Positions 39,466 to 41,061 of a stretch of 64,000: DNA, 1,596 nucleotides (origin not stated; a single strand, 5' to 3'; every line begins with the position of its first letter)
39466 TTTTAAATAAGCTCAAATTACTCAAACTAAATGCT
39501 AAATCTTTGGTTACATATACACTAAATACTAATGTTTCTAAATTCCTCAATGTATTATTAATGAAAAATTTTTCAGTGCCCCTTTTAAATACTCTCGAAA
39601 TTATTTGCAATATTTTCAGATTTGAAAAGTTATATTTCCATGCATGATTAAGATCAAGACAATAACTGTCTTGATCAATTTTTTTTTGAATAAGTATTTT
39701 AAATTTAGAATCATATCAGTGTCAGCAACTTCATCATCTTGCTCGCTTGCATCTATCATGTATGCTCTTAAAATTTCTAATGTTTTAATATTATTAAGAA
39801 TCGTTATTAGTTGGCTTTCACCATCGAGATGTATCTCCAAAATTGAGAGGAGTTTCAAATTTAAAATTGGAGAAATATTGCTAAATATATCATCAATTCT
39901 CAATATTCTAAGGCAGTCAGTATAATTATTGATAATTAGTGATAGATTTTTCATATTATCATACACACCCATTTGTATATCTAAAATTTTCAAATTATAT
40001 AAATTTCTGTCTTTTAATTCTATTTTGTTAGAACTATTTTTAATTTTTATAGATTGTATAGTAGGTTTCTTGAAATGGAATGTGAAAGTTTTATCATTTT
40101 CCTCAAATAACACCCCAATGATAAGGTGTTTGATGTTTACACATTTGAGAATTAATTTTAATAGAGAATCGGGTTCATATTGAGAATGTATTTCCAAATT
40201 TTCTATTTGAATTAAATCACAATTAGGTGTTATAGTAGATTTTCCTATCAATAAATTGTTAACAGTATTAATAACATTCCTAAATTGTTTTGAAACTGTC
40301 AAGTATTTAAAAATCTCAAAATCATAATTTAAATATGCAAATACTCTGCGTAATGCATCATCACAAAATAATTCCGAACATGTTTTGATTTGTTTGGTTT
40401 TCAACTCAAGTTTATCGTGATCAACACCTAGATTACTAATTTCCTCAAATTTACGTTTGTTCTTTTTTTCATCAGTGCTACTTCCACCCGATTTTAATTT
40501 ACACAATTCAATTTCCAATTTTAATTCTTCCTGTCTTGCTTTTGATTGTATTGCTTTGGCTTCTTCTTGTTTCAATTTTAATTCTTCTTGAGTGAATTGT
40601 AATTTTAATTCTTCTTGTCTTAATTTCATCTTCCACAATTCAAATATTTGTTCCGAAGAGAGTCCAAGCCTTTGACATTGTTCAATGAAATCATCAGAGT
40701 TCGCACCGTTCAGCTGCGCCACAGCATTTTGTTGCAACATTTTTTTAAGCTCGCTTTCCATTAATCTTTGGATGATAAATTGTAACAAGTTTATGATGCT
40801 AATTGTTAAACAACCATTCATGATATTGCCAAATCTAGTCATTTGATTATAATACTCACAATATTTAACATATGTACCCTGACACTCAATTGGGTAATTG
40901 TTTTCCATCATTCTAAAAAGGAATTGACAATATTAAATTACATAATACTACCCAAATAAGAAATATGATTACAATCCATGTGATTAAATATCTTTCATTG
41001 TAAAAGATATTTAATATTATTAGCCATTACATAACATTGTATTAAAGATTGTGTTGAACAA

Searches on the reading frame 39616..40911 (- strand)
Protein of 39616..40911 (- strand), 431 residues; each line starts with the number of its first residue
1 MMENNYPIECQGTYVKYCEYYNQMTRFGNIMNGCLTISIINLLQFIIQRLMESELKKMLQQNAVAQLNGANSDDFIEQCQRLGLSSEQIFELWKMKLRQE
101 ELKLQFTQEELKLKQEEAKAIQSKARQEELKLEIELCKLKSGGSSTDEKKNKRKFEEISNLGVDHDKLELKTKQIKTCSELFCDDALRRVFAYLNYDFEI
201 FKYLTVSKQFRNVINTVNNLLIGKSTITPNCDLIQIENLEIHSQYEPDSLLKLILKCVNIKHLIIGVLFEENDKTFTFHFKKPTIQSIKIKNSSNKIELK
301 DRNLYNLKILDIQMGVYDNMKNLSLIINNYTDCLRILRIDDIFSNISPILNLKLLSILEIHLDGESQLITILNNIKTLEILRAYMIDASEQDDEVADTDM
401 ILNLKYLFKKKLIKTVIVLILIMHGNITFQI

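Call 51: search_protein_families(library=pfam, proteins=[window:39616-40911:-], max_evalue=0.001)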
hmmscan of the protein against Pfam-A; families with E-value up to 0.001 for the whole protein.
window:39616-40911:- (431 aa): 1 family
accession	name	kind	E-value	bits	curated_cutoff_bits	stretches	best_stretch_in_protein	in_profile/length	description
PF00646.38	F-box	-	0.00042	20.6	20.5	0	183-219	5-40/43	F-box domain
